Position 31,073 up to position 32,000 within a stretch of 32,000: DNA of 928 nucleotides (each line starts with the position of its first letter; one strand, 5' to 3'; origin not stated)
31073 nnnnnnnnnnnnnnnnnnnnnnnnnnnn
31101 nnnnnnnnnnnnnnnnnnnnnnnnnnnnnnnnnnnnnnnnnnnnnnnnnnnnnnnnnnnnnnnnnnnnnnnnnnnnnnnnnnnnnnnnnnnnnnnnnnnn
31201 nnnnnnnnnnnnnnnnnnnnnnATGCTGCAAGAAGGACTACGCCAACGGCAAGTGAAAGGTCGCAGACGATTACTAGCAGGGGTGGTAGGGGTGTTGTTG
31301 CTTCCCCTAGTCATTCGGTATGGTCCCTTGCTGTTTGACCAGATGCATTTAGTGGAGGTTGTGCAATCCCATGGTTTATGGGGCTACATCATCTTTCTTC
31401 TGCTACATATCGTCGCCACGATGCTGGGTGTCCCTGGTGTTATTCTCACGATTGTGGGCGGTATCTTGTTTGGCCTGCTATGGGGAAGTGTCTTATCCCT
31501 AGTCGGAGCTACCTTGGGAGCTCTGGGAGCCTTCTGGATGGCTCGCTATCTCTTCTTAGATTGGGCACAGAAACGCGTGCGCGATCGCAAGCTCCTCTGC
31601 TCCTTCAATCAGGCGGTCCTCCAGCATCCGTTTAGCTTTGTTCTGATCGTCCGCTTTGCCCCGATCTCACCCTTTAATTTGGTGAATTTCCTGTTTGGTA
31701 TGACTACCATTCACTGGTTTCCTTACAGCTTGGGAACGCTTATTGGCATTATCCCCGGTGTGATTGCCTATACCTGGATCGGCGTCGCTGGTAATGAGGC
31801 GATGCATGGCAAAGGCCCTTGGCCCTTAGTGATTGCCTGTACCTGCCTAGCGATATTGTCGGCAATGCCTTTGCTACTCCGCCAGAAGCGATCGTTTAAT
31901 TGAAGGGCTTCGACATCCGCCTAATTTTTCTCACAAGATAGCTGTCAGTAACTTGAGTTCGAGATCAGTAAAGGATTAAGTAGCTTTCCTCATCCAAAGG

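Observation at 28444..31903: arsM-like and arsS-like genes fused into one compact unit with two TVP38/TMEM64 (DedA-superfamily) membrane proteins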

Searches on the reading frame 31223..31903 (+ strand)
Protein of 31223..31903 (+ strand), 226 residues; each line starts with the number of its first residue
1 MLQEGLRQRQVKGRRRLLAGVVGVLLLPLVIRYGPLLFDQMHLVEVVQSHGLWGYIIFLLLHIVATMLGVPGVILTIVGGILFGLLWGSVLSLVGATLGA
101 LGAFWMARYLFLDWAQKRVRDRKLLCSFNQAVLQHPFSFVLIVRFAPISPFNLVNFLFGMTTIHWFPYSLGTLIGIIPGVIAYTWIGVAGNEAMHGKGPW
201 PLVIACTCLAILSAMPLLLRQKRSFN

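Call 3: search_protein_families(library=pfam, proteins=[window:31223-31903:+], max_evalue=0.01)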
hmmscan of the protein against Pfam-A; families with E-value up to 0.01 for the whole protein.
window:31223-31903:+ (226 aa): 1 family
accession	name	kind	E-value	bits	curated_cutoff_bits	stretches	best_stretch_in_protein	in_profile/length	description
PF09335.16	VTT_dom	-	1.1e-22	81.3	33.9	1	70-187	1-121/123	VTT domain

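Call 4: search_protein_families(library=ncbifam, proteins=[window:31223-31903:+], max_evalue=0.01)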
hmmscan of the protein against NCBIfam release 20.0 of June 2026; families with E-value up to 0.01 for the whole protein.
window:31223-31903:+ (226 aa): 1 family
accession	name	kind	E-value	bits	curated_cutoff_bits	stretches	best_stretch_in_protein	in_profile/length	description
NF008102.0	PRK10847.1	equivalog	0.0075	16.1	236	0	37-224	12-213/219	DedA family protein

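Call 34: find_homologous_proteins(query=window:31223-31903:+, max_evalue=1e-10)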
Query window:31223-31903:+ (226 aa): 421 proteins with E <= 1e-10 among 4222 candidates; the best 120 are listed.
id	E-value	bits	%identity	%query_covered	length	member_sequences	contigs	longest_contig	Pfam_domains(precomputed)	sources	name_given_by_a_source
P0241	1.1e-143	495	100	100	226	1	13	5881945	PF09335.17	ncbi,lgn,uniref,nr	ncbi:TVP38/TMEM64 family protein [Acaryochloris sp. 'Moss Beach']|uniref:TVP38/TMEM64 family protein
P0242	9.8e-143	492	99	100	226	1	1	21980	PF09335.17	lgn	-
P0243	4.9e-141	486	98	100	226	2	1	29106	PF09335.17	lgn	-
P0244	1.6e-129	449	89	100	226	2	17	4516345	PF09335.17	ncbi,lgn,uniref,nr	ncbi:TVP38/TMEM64 family protein [Acaryochloris sp. CCMEE 5410]|uniref:TVP38/TMEM64 family protein n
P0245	2.6e-129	448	89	100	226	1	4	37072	PF09335.17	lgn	-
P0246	1.1e-126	439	85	100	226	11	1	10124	PF09335.17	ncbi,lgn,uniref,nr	ncbi:TVP38/TMEM64 family protein [Acaryochloris sp. IP29b_bin.148]|uniref:TVP38/TMEM64 family protei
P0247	1.3e-125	436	86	100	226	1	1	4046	PF09335.17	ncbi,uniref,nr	ncbi:TVP38/TMEM64 family protein [Acaryochloris sp. IP29b_bin.137]|uniref:TVP38/TMEM64 family protei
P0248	2.3e-124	432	85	100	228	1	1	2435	PF09335.17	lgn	-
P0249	1.2e-122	426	85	98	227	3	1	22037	PF09335.17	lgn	-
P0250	1.5e-117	410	91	89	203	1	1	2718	PF09335.17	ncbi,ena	-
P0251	2.0e-117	409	83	96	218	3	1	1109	PF09335.17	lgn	-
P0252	5.5e-115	401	80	97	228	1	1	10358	PF09335.17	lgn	-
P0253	1.0e-112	394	78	100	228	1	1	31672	PF09335.17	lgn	-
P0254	1.9e-112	393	78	100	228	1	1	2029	PF09335.17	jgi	-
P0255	6.3e-108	378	77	97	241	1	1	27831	PF09335.17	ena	-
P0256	4.6e-107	375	82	90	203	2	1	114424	PF09335.17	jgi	-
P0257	1.9e-104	367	76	95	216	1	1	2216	PF09335.17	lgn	-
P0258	6.7e-101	355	74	96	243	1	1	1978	PF09335.17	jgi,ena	-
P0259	8.0e-83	296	66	89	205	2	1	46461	PF09335.17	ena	-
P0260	1.2e-82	295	63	87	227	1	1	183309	PF09335.17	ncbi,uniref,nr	ncbi:TVP38/TMEM64 family inner membrane protein YdjZ [Acaryochloris thomasi RCC1774]|uniref:TVP38/TM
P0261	2.3e-82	294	65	87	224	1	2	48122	PF09335.17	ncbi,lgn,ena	-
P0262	5.4e-82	293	66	81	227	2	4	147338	PF09335.17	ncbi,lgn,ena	ncbi:MAG: TVP38/TMEM64 family protein [Thermosynechococcaceae cyanobacterium]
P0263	9.3e-82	292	62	87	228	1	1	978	PF09335.17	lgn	-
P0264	2.1e-81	291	62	87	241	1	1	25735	PF09335.17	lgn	-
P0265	2.3e-81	291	64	88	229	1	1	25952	PF09335.17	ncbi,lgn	-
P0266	7.9e-81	289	62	91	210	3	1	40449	PF09335.17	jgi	jgi:uncharacterized membrane protein YdjX (TVP38/TMEM64 family)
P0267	9.8e-81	289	62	89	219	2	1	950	PF09335.17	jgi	jgi:uncharacterized membrane protein YdjX (TVP38/TMEM64 family)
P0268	1.2e-80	289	64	81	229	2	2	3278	PF09335.17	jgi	jgi:uncharacterized membrane protein YdjX (TVP38/TMEM64 family)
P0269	6.8e-79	283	63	86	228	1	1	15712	PF09335.17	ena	-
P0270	1.5e-78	282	65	79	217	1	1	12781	PF09335.17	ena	-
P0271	4.2e-77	277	59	90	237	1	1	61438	PF09335.17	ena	-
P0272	9.9e-76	273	62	83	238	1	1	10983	PF09335.17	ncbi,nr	ncbi:MAG: TVP38/TMEM64 family protein [Acaryochloridaceae cyanobacterium SU_2_1]|nr:TVP38/TMEM64 fam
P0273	2.1e-72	262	54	99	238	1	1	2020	PF09335.17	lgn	-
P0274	6.0e-65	237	56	84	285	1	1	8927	PF09335.17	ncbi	-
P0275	5.2e-62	228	53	93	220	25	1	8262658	PF09335.17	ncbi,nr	ncbi:TVP38/TMEM64 family protein [Moorena bouillonii]|nr:TVP38/TMEM64 family protein [Moorena bouill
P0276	1.2e-61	227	55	84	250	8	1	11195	PF09335.17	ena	-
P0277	3.4e-60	222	51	83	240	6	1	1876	PF09335.17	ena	-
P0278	3.9e-60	222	51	84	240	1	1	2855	PF09335.17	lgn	-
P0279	4.6e-60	221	53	96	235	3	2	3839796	PF09335.17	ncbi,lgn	-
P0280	4.6e-60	221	56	86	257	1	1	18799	PF09335.17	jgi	jgi:uncharacterized membrane protein YdjX (TVP38/TMEM64 family)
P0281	7.6e-60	221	51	84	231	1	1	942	PF09335.17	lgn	-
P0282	8.4e-60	220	51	91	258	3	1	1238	PF09335.17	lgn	-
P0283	1.0e-59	220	52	83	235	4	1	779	PF09335.17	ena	-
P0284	1.1e-59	220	50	96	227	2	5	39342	PF09335.17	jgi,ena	jgi:uncharacterized membrane protein YdjX (TVP38/TMEM64 family)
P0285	1.4e-59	220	50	96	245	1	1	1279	PF09335.17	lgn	-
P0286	1.7e-59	219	50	96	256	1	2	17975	PF09335.17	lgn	-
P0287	2.4e-59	219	45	96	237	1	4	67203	PF09335.17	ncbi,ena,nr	ncbi:MAG: TVP38/TMEM64 family protein [Xenococcaceae cyanobacterium MO_188.B29]|nr:TVP38/TMEM64 fami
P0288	3.1e-59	219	57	90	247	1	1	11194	PF09335.17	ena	-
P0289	3.2e-59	219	50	90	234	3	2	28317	PF09335.17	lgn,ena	-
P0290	4.2e-59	218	51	95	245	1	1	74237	PF09335.17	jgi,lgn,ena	-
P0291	5.2e-59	218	45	96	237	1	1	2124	PF09335.17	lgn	-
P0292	6.1e-59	218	47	95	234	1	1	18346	PF09335.17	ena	-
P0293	6.3e-59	218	47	95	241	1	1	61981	PF09335.17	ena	-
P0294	9.2e-59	217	47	96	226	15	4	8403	PF09335.17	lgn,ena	-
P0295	1.4e-58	217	53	82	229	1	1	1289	PF09335.17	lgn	-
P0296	2.2e-58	216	47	95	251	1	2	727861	PF09335.17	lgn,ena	-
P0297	1.1e-57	214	55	71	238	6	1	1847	PF09335.17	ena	-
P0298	1.2e-57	213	49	83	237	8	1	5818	PF09335.17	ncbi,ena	-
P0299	1.2e-57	213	53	84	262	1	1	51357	PF09335.17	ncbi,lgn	ncbi:MAG: TVP38/TMEM64 family protein [Xenococcaceae cyanobacterium]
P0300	1.3e-57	213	49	83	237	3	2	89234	PF09335.17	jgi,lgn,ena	jgi:uncharacterized membrane protein YdjX (TVP38/TMEM64 family)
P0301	1.3e-57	213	51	92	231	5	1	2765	PF09335.17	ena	-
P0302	1.3e-57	213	49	81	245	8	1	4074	PF09335.17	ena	-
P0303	1.4e-57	213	53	71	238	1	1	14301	PF09335.17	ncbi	-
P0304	1.4e-57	213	47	97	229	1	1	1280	PF09335.17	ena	-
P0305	1.5e-57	213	49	89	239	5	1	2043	PF09335.17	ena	-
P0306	1.5e-57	213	56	80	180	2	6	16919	PF09335.17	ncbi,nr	ncbi:MAG TPA: TVP38/TMEM64 family protein [Cyanobacteria bacterium UBA11149]|nr:TVP38/TMEM64 family 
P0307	2.2e-57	213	51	82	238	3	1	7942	PF09335.17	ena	-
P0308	2.3e-57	212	55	83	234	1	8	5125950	PF09335.17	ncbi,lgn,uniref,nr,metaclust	ncbi:SNARE associated Golgi-related protein [[Leptolyngbya] sp. PCC 7376]|uniref:TVP38/TMEM64 family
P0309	2.3e-57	212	52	83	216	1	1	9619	PF09335.17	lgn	-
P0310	2.5e-57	212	50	88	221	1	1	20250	PF09335.17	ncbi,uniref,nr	ncbi:TVP38/TMEM64 family protein [Limnofasciculus baicalensis]|uniref:TVP38/TMEM64 family membrane p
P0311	7.5e-57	211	48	86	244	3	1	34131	PF09335.17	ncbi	-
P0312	8.2e-57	211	50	97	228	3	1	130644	PF09335.17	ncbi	-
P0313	9.1e-57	211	49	97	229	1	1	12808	PF09335.17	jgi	jgi:uncharacterized membrane protein YdjX (TVP38/TMEM64 family)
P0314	1.3e-56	210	50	89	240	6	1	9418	PF09335.17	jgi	-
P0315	1.4e-56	210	48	81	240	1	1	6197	PF09335.17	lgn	-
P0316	1.4e-56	210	47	92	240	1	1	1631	PF09335.17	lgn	-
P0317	1.5e-56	210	52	73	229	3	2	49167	PF09335.17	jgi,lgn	jgi:uncharacterized membrane protein YdjX (TVP38/TMEM64 family)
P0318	1.7e-56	210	46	95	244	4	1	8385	PF09335.17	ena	-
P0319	3.6e-56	209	47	85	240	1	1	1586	PF09335.17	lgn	-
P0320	5.2e-56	208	46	97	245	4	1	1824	PF09335.17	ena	-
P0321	5.2e-56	208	46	96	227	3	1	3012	PF09335.17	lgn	-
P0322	7.7e-56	208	52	84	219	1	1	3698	PF09335.17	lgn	-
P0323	8.5e-56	207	64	62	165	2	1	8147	PF09335.17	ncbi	ncbi:MAG: TVP38/TMEM64 family protein, partial [Thermosynechococcaceae cyanobacterium]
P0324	1.2e-55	207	46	96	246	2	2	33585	PF09335.17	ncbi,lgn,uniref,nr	ncbi:hypothetical protein Xen7305DRAFT_00032030 [Xenococcus sp. PCC 7305]|uniref:TVP38/TMEM64 family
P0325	1.8e-55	206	51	83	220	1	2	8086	PF09335.17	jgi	jgi:uncharacterized membrane protein YdjX (TVP38/TMEM64 family)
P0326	1.8e-55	206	53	85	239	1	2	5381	PF09335.17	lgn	-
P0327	2.0e-55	206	48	81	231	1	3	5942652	PF09335.17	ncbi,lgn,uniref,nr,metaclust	ncbi:SNARE associated Golgi protein [Gloeothece citriformis PCC 7424]|uniref:TVP38/TMEM64 family mem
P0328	2.8e-55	206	57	83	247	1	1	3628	PF09335.17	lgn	-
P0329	4.1e-55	205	51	85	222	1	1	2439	PF09335.17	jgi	jgi:uncharacterized membrane protein YdjX (TVP38/TMEM64 family)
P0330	4.2e-55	205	53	88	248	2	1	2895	PF09335.17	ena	-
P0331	4.2e-55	205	51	83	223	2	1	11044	PF09335.17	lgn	-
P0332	4.5e-55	205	49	92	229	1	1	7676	PF09335.17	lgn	-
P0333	5.4e-55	205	52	86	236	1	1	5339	PF09335.17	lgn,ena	-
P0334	5.8e-55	205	45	97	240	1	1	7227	PF09335.17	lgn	-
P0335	8.8e-55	204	50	88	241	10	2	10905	PF09335.17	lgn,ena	-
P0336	1.5e-54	203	44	96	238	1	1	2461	PF09335.17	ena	-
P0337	1.6e-54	203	53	88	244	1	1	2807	PF09335.17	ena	-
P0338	2.7e-54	202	52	82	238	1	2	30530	PF09335.17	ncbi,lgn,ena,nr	ncbi:MAG: TVP38/TMEM64 family protein [Crocosphaera sp.]|nr:TVP38/TMEM64 family protein [Crocosphaer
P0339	3.2e-54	202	48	94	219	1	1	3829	PF09335.17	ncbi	ncbi:MAG: TVP38/TMEM64 family protein [Cyanobacteria bacterium J06629_2]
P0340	3.3e-54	202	49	95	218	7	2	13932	PF09335.17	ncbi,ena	-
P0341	4.3e-54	202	54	88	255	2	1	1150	PF09335.17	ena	-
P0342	4.6e-54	202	48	94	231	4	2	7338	PF09335.17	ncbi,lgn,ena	-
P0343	7.2e-54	201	48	88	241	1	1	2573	PF09335.17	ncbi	-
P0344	7.4e-54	201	49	85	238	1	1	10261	PF09335.17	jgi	jgi:uncharacterized membrane protein YdjX (TVP38/TMEM64 family)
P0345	8.1e-54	201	48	94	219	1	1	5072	PF09335.17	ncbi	ncbi:MAG: TVP38/TMEM64 family protein [Cyanobacteria bacterium J06607_15]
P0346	8.9e-54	201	59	74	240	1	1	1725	PF09335.17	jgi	jgi:uncharacterized membrane protein YdjX (TVP38/TMEM64 family)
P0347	1.1e-53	200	51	84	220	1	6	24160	PF09335.17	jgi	jgi:uncharacterized membrane protein YdjX (TVP38/TMEM64 family)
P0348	1.4e-53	200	48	94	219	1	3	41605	PF09335.17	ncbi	ncbi:MAG: TVP38/TMEM64 family protein [Cyanobacteria bacterium J06643_13]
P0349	1.5e-53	200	48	94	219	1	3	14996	PF09335.17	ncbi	ncbi:MAG: TVP38/TMEM64 family protein [Cyanobacteria bacterium J06555_3]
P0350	1.8e-53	200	46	92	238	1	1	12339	PF09335.17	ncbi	ncbi:MAG: TVP38/TMEM64 family protein [Xenococcus sp. (in: cyanobacteria)]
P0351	1.8e-53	200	48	94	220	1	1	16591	PF09335.17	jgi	-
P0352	2.2e-53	199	49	93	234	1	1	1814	PF09335.17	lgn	-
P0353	2.3e-53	199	50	89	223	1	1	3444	PF09335.17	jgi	jgi:uncharacterized membrane protein YdjX (TVP38/TMEM64 family)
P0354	2.6e-53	199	49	83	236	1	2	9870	PF09335.17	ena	-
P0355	2.8e-53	199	48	93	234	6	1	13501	PF09335.17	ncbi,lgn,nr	ncbi:MAG: TVP38/TMEM64 family protein [Pleurocapsa sp. MO_226.B13]|nr:TVP38/TMEM64 family protein [P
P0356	3.4e-53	199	50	85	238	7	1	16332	PF09335.17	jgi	jgi:uncharacterized membrane protein YdjX (TVP38/TMEM64 family)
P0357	3.5e-53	199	48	93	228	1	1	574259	PF09335.17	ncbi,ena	-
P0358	4.2e-53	199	49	88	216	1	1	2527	PF09335.17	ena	-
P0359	6.4e-53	198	47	96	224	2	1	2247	PF09335.17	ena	-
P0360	6.5e-53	198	43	98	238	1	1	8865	PF09335.17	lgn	-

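Call 35: find_encoding_contigs(protein=P0308, flank=6000, max_places=1)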
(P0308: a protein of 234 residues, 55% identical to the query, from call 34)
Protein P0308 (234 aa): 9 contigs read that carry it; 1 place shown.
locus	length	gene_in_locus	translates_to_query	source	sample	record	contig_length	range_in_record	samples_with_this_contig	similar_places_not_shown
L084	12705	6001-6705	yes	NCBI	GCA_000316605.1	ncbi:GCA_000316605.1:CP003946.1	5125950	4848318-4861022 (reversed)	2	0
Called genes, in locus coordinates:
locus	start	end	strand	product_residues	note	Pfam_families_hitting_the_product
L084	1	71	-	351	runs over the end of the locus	PF02885:Glycos_trans_3N, PF00591:Glycos_transf_3 (weak)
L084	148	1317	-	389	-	PF03130:HEAT_PBS (faint), PF13513:HEAT_EZ (faint), PF02985:HEAT (faint), PF13646:HEAT_2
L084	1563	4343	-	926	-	PF05226:CHASE2, PF00512:HisKA, PF02518:HATPase_c, PF00072:Response_reg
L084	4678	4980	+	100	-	PF00076:RRM_1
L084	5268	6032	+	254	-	PF09335:VTT_dom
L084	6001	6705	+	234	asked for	PF09335:VTT_dom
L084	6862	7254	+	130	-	PF14489:QueF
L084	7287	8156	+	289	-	PF01790:LGT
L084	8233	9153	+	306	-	PF01612:DNA_pol_A_exo1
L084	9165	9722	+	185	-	PF02283:CobU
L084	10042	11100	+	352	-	PF00124:Photo_RC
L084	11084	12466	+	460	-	PF00421:PSII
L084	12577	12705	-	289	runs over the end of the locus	PF02826:2-Hacid_dh_C (weak), PF03446:NAD_binding_2, PF03807:F420_oxidored (weak), PF07991:KARI_N (weak), PF14833:NAD_binding_11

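Call 36: find_encoding_contigs(protein=P0327, flank=6000, max_places=1)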
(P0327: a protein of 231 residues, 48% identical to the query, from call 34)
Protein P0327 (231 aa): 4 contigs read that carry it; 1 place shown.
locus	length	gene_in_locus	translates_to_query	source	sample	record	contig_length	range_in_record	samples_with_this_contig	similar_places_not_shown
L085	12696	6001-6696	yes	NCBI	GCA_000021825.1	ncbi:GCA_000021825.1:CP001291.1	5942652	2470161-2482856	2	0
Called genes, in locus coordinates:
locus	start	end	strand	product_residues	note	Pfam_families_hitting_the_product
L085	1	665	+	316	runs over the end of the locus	PF01565:FAD_binding_4, PF02873:MurB_C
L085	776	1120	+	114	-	PF02575:YbaB_DNA_bd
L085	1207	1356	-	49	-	-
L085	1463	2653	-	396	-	PF12323:HTH_OrfB_IS605, PF01385:OrfB_IS605, PF07282:Cas12f1-like_TNB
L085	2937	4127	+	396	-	PF01135:PCMT (faint), PF13489:Methyltransf_23, PF01209:Ubie_methyltran (weak), PF08242:Methyltransf_12, PF13649:Methyltransf_25, PF13847:Methyltransf_31, PF08241:Methyltransf_11, PF13649:Methyltransf_25 (weak)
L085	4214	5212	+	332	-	PF04055:Radical_SAM, PF12345:DUF3641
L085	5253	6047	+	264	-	PF09335:VTT_dom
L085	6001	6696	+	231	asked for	PF09335:VTT_dom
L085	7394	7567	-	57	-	-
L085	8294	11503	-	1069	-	PF00873:ACR_tran, PF03176:MMPL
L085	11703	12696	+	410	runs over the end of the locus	PF03453:MoeA_N, PF00994:MoCF_biosynth, PF03454:MoeA_C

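Call 37: find_encoding_contigs(protein=P0275, flank=6000, max_places=1)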
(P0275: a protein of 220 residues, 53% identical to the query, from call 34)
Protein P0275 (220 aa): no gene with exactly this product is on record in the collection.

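Call 82: find_encoding_contigs(protein=P0324, flank=5000, max_places=1)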
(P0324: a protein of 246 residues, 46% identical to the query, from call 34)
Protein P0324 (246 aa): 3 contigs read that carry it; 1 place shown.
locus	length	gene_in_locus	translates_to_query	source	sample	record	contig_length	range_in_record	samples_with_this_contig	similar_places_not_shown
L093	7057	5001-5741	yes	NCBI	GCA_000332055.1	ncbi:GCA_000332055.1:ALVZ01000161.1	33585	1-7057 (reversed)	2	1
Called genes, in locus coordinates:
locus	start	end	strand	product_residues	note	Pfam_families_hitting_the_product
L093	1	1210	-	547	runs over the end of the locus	PF09852:DUF2079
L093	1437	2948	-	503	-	PF00881:Nitroreductase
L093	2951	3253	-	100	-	-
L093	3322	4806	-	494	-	PF01979:Amidohydro_1, PF07969:Amidohydro_3 (weak)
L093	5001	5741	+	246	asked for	PF09335:VTT_dom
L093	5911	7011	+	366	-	PF00805:Pentapeptide (weak), PF13576:Pentapeptide_3 (faint), PF00805:Pentapeptide, PF13599:Pentapeptide_4 (weak), PF00805:Pentapeptide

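Call 83: find_encoding_contigs(protein=P0279, flank=5000, max_places=1)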
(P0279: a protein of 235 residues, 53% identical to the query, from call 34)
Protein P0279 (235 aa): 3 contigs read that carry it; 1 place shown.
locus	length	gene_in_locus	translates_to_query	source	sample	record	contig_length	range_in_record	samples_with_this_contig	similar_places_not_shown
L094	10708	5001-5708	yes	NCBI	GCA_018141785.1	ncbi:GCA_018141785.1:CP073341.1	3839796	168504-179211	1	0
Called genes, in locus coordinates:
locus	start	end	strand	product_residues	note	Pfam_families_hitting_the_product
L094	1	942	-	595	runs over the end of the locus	PF04326:SLFN_AlbA_2, PF13749:HATPase_c_4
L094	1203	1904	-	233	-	PF00702:Hydrolase, PF12710:HAD (weak), PF13419:HAD_2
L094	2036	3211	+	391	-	PF01209:Ubie_methyltran (weak), PF13489:Methyltransf_23 (weak), PF08241:Methyltransf_11 (weak), PF13649:Methyltransf_25, PF13847:Methyltransf_31, PF08242:Methyltransf_12 (weak), PF13649:Methyltransf_25 (weak), PF08241:Methyltransf_11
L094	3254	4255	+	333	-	PF04055:Radical_SAM, PF12345:DUF3641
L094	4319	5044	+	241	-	PF09335:VTT_dom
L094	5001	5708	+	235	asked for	PF09335:VTT_dom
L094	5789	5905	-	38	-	-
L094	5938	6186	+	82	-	-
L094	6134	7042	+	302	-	PF19952:DUF6414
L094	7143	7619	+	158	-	PF02542:YgbB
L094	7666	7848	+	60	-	PF00082:Peptidase_S8 (weak)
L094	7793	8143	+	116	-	-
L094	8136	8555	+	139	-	-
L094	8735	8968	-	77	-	-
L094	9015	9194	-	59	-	-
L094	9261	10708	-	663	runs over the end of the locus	PF20703:nSTAND1, PF13401:AAA_22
